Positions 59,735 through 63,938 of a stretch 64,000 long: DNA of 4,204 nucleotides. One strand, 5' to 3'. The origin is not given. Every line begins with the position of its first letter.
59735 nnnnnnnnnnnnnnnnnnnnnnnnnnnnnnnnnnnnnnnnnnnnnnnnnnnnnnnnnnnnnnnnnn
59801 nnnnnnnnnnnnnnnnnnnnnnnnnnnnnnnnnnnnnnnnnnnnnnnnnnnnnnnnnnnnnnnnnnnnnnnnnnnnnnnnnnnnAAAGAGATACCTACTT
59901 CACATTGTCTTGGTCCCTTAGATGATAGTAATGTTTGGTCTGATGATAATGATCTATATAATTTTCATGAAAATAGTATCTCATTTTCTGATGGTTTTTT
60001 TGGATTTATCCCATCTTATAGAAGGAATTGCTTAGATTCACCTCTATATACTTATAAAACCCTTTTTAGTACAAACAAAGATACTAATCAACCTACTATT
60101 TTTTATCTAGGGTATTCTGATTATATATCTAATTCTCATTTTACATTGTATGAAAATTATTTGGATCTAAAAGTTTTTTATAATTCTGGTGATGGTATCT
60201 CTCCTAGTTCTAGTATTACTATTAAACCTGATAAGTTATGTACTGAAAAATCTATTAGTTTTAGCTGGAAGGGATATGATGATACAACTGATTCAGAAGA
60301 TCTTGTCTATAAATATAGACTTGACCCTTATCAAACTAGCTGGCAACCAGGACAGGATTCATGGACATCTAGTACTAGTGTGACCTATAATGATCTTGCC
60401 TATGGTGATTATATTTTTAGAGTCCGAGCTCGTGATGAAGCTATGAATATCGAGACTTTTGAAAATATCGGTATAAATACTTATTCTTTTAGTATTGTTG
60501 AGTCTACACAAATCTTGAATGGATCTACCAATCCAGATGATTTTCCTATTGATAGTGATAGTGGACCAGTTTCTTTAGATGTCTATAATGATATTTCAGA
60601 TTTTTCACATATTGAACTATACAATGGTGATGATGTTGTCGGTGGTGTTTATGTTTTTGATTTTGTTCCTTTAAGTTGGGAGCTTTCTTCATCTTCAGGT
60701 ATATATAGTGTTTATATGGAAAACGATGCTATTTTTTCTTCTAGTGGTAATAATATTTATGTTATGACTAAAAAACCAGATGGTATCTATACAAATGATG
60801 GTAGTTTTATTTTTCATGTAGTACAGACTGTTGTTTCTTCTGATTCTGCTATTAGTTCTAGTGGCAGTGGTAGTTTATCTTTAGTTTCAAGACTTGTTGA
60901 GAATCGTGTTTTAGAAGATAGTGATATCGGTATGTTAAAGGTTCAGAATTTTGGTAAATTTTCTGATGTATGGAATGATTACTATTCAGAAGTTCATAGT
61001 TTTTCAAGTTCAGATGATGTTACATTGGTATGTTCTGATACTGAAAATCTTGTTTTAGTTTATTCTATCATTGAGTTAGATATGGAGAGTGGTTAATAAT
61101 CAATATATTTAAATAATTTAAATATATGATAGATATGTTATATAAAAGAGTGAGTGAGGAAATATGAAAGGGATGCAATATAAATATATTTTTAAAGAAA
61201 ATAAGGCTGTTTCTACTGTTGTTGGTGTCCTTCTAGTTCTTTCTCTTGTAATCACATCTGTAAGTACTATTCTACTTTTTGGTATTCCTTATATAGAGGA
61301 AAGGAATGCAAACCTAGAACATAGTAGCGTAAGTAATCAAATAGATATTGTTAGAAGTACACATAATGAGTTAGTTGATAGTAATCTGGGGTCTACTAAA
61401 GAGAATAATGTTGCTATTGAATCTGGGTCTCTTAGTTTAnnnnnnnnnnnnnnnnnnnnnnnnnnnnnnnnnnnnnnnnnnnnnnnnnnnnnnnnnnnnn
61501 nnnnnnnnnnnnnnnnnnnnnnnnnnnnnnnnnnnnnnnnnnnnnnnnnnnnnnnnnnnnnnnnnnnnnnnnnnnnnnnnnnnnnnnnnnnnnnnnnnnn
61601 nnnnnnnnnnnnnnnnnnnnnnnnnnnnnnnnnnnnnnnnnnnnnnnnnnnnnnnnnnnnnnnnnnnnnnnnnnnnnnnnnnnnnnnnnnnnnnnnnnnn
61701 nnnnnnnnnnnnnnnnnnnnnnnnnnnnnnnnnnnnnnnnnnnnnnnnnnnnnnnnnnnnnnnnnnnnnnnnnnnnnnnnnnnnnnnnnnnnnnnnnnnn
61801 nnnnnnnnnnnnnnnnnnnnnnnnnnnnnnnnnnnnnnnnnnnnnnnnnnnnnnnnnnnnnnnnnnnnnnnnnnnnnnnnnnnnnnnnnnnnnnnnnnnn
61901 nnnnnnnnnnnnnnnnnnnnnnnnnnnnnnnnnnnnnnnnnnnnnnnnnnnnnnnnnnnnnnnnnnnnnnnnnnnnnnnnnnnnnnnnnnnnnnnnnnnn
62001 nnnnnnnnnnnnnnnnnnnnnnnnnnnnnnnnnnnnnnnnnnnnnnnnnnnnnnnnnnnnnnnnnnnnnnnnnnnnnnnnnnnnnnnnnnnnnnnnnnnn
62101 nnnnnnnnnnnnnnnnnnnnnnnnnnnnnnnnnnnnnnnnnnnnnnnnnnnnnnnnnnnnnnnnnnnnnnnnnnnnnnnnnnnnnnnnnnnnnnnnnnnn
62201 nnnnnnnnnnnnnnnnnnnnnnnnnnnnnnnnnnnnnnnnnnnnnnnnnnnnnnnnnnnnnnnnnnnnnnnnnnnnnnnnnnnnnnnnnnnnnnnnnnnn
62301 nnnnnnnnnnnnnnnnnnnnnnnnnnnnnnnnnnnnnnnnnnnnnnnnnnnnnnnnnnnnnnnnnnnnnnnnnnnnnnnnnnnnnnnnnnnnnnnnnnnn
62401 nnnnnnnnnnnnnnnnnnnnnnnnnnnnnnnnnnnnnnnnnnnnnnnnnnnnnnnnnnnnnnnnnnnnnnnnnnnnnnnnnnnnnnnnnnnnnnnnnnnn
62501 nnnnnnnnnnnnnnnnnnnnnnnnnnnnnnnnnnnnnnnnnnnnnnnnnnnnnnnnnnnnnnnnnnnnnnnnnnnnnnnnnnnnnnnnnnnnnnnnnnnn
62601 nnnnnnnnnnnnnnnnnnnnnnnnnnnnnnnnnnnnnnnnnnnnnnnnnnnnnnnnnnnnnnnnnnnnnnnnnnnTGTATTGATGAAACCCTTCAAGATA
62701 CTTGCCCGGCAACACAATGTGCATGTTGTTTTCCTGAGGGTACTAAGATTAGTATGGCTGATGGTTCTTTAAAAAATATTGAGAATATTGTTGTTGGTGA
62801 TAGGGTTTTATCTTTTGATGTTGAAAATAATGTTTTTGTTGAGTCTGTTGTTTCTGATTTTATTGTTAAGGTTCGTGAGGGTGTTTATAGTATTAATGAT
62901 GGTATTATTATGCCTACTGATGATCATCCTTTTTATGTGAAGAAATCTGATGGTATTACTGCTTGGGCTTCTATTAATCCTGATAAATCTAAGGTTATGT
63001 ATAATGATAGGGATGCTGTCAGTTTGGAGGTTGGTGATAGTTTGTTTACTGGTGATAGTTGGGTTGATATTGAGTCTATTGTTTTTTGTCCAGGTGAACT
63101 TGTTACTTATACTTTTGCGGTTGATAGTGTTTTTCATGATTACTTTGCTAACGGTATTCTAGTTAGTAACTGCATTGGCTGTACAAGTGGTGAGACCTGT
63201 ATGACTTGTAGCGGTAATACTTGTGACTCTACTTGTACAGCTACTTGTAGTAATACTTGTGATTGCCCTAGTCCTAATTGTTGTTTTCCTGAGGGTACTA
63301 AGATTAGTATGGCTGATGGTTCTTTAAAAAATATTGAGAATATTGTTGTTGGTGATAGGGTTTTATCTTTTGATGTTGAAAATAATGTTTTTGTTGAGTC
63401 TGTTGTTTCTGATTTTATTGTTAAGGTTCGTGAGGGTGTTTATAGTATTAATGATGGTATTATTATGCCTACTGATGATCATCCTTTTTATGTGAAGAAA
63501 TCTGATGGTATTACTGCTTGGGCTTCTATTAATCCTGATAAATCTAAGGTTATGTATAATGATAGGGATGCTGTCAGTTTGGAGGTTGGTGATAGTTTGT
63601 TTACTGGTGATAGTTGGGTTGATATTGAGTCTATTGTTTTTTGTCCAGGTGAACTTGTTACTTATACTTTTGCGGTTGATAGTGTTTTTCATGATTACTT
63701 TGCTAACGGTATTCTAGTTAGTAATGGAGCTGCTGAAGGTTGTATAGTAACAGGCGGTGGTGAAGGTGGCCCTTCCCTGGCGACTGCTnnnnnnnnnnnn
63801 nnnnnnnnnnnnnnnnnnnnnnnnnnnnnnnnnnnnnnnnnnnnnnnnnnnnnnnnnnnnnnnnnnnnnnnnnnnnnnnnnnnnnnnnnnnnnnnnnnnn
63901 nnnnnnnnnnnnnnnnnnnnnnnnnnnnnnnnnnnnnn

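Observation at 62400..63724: Apparently recent exact tandem duplication of a Hint domain joined by Cys-rich 'DTC' linkers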

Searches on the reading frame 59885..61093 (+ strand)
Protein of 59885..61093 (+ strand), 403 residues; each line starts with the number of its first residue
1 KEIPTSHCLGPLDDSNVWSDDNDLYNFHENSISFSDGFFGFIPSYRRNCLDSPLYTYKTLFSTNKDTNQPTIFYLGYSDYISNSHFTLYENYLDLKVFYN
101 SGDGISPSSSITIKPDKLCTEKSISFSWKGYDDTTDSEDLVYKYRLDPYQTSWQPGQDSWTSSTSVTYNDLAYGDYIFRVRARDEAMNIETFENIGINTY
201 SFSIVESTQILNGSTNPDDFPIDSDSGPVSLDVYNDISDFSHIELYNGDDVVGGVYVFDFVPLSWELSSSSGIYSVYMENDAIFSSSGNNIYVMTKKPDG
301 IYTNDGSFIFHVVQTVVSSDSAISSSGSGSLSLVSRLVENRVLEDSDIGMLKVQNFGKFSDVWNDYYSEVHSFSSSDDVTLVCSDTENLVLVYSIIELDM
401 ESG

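Call 75: predict_structure(alignment_id=A3)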
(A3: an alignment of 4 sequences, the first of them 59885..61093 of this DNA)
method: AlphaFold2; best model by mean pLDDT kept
length: 403 residues; sequences in the alignment: 4
mean_pLDDT: 28.2   pTM: 0.19
mean pLDDT of the five models: 28.2, 25.9, 25.2, 24.8, 24.7
residues with pLDDT >= 90: 0; 70-90: 0; 50-70: 0; < 50: 403
segments of 3 or more residues with pLDDT < 50: 1-403
pLDDT, mean of each block of 10 residues (from residue 1): 26 35 37 40 32 29 29 37 29 26 27 24 23 25 23 25 26 25 25 26 24 25 28 23 30 29 24 32 33 34 33 31 29 29 30 31 29 24 22 24 22
secondary structure, 60 per line:
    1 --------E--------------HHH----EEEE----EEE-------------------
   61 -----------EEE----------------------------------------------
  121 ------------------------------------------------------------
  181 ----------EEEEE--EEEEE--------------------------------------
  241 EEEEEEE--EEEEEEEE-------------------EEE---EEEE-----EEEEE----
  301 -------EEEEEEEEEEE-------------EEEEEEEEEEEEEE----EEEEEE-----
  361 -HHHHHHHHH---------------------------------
elements in order: E31-34 E39-41 E72-74 E191-195 E198-202 E241-247 E250-257 E277-279 E283-286 E292-296 E308-318 E332-345 E350-355 H362-370
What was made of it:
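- The C-terminal cargo could not be modelled (pLDDT 28; call 75).
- Tried and rejected: AF2 of the C-terminal 'cargo' region with a 4-sequence alignment failed (mean pLDDT 28; call 75), so its fold and function remain unknown.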

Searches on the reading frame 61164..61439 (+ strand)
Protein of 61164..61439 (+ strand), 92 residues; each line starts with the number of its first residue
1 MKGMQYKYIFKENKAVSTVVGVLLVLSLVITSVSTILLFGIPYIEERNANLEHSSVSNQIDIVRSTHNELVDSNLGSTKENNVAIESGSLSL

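Call 64: search_protein_families(library=pfam, proteins=[window:61164-61439:+], max_evalue=10)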
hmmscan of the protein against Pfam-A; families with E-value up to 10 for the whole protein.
seq(92 aa): 5 families
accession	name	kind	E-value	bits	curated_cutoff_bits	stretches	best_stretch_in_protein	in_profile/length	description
PF23960.2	DUF7289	-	1.2e-06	28.7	27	1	15-91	2-77/238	Family of unknown function (DUF7289)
PF07790.16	Pilin_N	-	0.029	15.7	25.2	1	14-43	1-30/78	Archaeal Type IV pilin, N-terminal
PF14409.11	Herpeto_peptide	-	0.083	13.3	22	1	38-51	13-26/49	Ribosomally synthesized peptide in Herpetosiphon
PF17368.7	YwcE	-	0.17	13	25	1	8-47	43-83/85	Spore morphogenesis and germination YwcE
PF23928.1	DUF7266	-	2.6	8.2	27.6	1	12-37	2-27/145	Family of unknown function (DUF7266)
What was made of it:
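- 61203..61292 (+): Class III (prepilin-like) signal and hydrophobic N-terminal helix: ..KENKA|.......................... (aa 14-43). Pilin_N PF07790 is matched at profile positions 1-30 but below its cut-off (E 0.029) (call 64).
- On Archaeal type IV pilin-like (class III signal peptide) proteins: Pilin_N PF07790 is aligned at profile positions 1-30 but at E 0.029, below its cut-off (call 64).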

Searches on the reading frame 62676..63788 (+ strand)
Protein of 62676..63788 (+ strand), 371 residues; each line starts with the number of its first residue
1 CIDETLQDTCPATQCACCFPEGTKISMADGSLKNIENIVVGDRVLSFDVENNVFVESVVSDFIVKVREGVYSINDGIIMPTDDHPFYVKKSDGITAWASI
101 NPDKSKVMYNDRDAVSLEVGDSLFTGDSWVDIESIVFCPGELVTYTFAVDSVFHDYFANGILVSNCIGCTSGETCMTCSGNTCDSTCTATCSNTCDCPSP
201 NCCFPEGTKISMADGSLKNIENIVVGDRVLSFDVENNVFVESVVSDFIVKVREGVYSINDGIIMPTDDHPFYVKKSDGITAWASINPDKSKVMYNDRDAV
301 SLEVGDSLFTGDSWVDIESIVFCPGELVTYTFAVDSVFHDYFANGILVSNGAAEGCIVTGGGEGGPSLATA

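Call 57: predict_structure(alignment_id=A2)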
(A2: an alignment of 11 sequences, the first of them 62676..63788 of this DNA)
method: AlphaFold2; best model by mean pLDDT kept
length: 371 residues; sequences in the alignment: 11
mean_pLDDT: 80.9   pTM: 0.50
mean pLDDT of the five models: 80.9, 79.4, 79.0, 78.8, 77.7
residues with pLDDT >= 90: 207; 70-90: 84; 50-70: 18; < 50: 62
segments of 3 or more residues with pLDDT < 50: 1-13, 171-200, 353-371
pLDDT, mean of each block of 10 residues (from residue 1): 32 65 97 97 94 92 87 97 95 95 81 89 96 96 88 88 77 35 36 39 85 96 94 90 89 90 91 95 90 74 96 96 89 83 93 39 32 29
secondary structure, 60 per line:
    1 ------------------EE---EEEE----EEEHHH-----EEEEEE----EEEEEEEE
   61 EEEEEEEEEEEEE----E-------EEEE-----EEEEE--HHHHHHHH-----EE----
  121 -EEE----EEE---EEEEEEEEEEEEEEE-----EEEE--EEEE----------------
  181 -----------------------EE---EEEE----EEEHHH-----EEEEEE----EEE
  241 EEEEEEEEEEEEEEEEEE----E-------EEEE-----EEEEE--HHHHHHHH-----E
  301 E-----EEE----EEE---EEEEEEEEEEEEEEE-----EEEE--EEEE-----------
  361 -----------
elements in order: E24-27 E32-34 E43-48 E53-73 E86-89 E95-99 H102-109 E122-124 E129-131 E135-149 E155-158 E161-164 E209-212 E217-219 E228-233 E238-258 E271-274 E280-284 H287-294 E307-309 E314-316 E320-334 E340-343 E346-349
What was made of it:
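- On HINT superfamily / BIL-type autoprocessing domain: AF2 models both copies at pLDDT above 90 (call 57).
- AF2 models both Hints at pLDDT above 90 (call 57).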

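Call 59: fold_search(model_id=the predicted structure, library=pdb)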
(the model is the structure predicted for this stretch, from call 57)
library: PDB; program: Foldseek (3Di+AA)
matches with E <= 10: 237; with E <= 0.001: 50
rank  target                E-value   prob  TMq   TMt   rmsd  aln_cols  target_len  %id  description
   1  6y75_A                2.4e-11  1.00  0.35  0.82   2.8       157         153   24  BIL2 domain from T.thermophila BUBL1 locus (C1A-N143A) (released 2021-02-03)
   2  6y75_B                3.9e-11  1.00  0.35  0.84   2.8       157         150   24  BIL2 domain from T.thermophila BUBL1 locus (C1A-N143A) (released 2021-02-03)
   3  6tmm_BBB              2.3e-10  1.00  0.36  0.82   2.4       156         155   24  BIL2 domain from T.thermophila BUBL1 locus (C1A-N143A) (released 2020-12-16)
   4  6tmm_AAA              3.7e-10  1.00  0.35  0.80   2.9       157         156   24  BIL2 domain from T.thermophila BUBL1 locus (C1A-N143A) (released 2020-12-16)
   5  2lwy_MODEL_1_A        2.4e-08  1.00  0.32  0.82   2.5       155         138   29  Solution Structure of Bacterial Intein-Like domain from Clostridium thermocellum (released 2013-05-08)
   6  1mi8                  9.6e-07  1.00  0.31  0.74   3.3       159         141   18  2.0 Angstrom crystal structure of a DnaB intein from Synechocystis sp. PCC 6803 (released 2003-08-19)
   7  6frh_B                3.0e-06  1.00  0.30  0.69   4.0       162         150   17  Crystal structure of Ssp DnaB Mini-Intein variant M86 (released 2019-01-30)
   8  6frh_A                3.4e-06  1.00  0.30  0.64   4.1       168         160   18  Crystal structure of Ssp DnaB Mini-Intein variant M86 (released 2019-01-30)
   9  4o1r                  5.5e-06  1.00  0.31  0.74   3.5       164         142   19  Crystal structure of NpuDnaB intein (released 2014-03-19)
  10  6rpq                  5.5e-06  1.00  0.30  0.42   5.5       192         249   16  Crystal structure of PhoCDC21-1 intein (released 2019-08-14)
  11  6riz                  6.7e-06  1.00  0.29  0.78   3.4       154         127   21  Crystal structure of gp41-1 intein (C1A, F65W, D107C) (released 2020-04-29)
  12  6qaz                  8.6e-06  1.00  0.29  0.77   3.5       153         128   22  Crystal structure of gp41-1 intein (released 2019-11-13)
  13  6fre                  1.0e-05  1.00  0.32  0.73   3.1       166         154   16  Crystal structure of G-1F/H73A mutant of Ssp DnaB Mini-Intein variant M86 (released 2019-01-30)
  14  6mwy_A                1.1e-05  1.00  0.30  0.74   4.5       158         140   19  The Prp8 intein of Cryptococcus gattii (released 2019-11-06)
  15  2in0                  1.4e-05  1.00  0.29  0.69   3.8       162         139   19  crystal structure of Mtu recA intein splicing domain (released 2007-05-01)
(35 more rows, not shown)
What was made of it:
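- On HINT superfamily / BIL-type autoprocessing domain: Foldseek gives BIL2 6Y75 E 2e-11 with target TM-score 0.82-0.84, and 2LWY with 0.82 (call 59).
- Closest known: Canonical mini-inteins. Different: Mini-inteins give lower structural scores than the BIL domains (call 59).
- Foldseek target TM-scores: BIL2 6Y75 0.82-0.84 and BIL 2LWY 0.82, ahead of mini-inteins (0.6-0.78) and Hedgehog (0.56-0.65) (call 59).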

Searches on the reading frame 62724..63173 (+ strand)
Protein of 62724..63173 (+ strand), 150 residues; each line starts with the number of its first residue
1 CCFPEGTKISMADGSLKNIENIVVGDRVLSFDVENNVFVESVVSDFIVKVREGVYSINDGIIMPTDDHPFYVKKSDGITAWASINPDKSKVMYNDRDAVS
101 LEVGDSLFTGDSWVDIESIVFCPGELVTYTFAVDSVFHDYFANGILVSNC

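Call 12: search_solved_structures(query=window:62724-63173:+, max_evalue=1, show_alignments=3)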
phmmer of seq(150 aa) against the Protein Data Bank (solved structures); distinct sequences matched with E-value up to 1: 20.
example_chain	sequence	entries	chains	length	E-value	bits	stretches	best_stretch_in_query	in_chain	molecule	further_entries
2lwy_A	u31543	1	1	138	2e-06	31.3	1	3-75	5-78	BACTERIAL INTEIN-LIKE DOMAIN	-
6y75_B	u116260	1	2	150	6.3e-05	26.4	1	3-147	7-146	NAD(P)(+)--arginine ADP-ribosyltransferase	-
6y75_A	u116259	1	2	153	6.8e-05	26.3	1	3-147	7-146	NAD(P)(+)--arginine ADP-ribosyltransferase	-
6tmm_BBB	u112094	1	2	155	7.1e-05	26.2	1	3-147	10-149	NAD(P)(+)--arginine ADP-ribosyltransferase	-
6tmm_AAA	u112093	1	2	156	7.3e-05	26.2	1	3-147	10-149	NAD(P)(+)--arginine ADP-ribosyltransferase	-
1gpp_A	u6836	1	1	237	0.00099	22.5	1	1-32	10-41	ENDONUCLEASE PI-SCEI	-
9cop_A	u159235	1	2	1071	0.0031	20.9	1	2-32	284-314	V-type proton ATPase catalytic subunit A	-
1dfa_A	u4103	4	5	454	0.0031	20.9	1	2-32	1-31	PI-SCEI ENDONUCLEASE | ENDONUCLEASE PI-SCEI | PI-SCEI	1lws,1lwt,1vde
8w20_A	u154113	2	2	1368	0.0048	20.3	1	2-142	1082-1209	Intein C-terminal splicing domain-containing protein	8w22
1ef0_A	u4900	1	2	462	0.023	18.1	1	2-32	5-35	PI-SCEI ENDONUCLEASE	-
1jva_A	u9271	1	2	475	0.028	17.8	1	3-32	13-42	VMA1-DERIVED HOMING ENDONUCLEASE X10SSS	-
1um2_A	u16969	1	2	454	0.03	17.7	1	3-32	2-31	ENDONUCLEASE PI-SCEI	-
2m41_B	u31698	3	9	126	0.12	15.8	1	3-47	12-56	Ataxin-1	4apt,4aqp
4j2l_A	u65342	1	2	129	0.13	15.7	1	3-47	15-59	Ataxin-1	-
4j2j_A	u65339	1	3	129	0.13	15.7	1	3-47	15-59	Ataxin-1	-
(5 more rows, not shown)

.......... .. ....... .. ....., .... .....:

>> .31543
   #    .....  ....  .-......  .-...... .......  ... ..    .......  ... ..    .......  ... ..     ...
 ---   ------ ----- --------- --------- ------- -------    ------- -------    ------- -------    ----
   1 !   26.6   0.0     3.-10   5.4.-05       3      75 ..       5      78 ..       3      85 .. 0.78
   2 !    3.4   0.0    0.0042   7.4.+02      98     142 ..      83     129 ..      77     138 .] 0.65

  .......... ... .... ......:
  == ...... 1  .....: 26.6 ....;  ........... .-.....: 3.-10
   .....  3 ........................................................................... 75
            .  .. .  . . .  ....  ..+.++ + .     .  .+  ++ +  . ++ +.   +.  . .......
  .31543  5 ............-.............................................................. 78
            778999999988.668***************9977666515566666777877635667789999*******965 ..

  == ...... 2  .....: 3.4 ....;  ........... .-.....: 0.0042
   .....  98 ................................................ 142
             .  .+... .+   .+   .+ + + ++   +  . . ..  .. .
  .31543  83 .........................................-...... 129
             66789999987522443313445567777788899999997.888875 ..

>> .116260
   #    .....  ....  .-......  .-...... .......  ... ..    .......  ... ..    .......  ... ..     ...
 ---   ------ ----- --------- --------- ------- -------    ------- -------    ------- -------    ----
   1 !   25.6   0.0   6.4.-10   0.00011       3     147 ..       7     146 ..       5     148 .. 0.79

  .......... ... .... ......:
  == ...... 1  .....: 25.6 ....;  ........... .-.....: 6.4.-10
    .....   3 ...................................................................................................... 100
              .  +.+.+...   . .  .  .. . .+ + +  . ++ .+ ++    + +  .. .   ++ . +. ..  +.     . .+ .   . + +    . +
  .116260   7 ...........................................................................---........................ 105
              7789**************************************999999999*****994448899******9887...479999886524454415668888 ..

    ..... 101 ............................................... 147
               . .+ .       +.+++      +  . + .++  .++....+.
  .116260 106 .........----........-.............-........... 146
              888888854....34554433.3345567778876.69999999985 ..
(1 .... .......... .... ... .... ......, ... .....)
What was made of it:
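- Closest known: A-type bacterial intein-like. Same: 2LWY is the best PDB sequence hit (2e-6; call 12), with a Foldseek target TM-score of 0.82 (call 59).
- Closest known: BIL2 of the Tetrahymena thermophila BUBL1 polyubiquitin-like locus. Same: It is the best structural match (target TM-score 0.82-0.84; call 59) and the second-best PDB sequence match (call 12).
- The best PDB sequence hits are BIL domains (call 12).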

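Call 43: find_homologous_proteins(query=window:62724-63170:+, max_evalue=1e-10)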
Query seq(149 aa) (149 aa): 7 proteins with E <= 1e-10 among 24 candidates.
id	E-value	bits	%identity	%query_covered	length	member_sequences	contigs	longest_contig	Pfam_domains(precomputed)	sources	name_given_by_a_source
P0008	1.1e-36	144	51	100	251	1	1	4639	PF08517.18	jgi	-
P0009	4.7e-34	136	48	99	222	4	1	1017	PF07591.16,PF05203.22,PF01079.26,PF08517.18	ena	-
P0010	7.7e-33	132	52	93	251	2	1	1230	PF07591.16,PF08517.18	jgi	jgi:hypothetical protein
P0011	3.7e-27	113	43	99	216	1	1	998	PF07591.16,PF05203.22,PF01079.26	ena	-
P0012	5.6e-13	67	34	99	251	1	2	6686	PF07591.16,PF01079.26,PF08517.18,PF14890.12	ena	-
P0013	1.4e-12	66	47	64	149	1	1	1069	PF05203.22,PF25302.1,PF08517.18,PF14890.12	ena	-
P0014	3.5e-12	65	34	98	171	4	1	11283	PF07591.16,PF08517.18,PF14890.12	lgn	-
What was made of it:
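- Tried and rejected: The word-indexed homolog search with the Hint alone returned only 7 short proteins and missed obvious relatives (call 43).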

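Call 53: search_protein_representatives(protein=window:62724-63170:+)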
Query: 149 residues. Proteins with E-value up to 0.001 (for the whole library): 3821; up to 1e-10: 776; up to 1e-30: 73. The best 150 are listed.
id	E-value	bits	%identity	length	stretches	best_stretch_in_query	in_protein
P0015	6.5e-139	474.2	49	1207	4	1-149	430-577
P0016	2.9e-118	407.2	66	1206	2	1-149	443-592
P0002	5.6e-117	403.0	67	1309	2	1-149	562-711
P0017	3.7e-98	341.9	33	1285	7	2-149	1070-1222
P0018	6.6e-87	305.4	48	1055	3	1-149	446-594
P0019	3.3e-82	290.2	48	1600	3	1-149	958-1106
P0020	1.3e-81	288.3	54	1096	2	1-149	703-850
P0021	5.7e-75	266.7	37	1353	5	1-149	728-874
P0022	9.7e-70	249.7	52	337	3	1-149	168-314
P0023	9.6e-67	240.0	53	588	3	1-143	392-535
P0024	4.5e-65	234.6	47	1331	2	1-149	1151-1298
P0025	1.8e-64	232.6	41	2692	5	1-149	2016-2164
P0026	2.3e-64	232.3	49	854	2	1-149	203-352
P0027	9.2e-62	223.9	36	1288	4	2-149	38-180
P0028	9.2e-62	223.8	39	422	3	2-149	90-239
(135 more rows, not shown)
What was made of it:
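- Tried and rejected: The full HMMER search was used instead (call 53).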
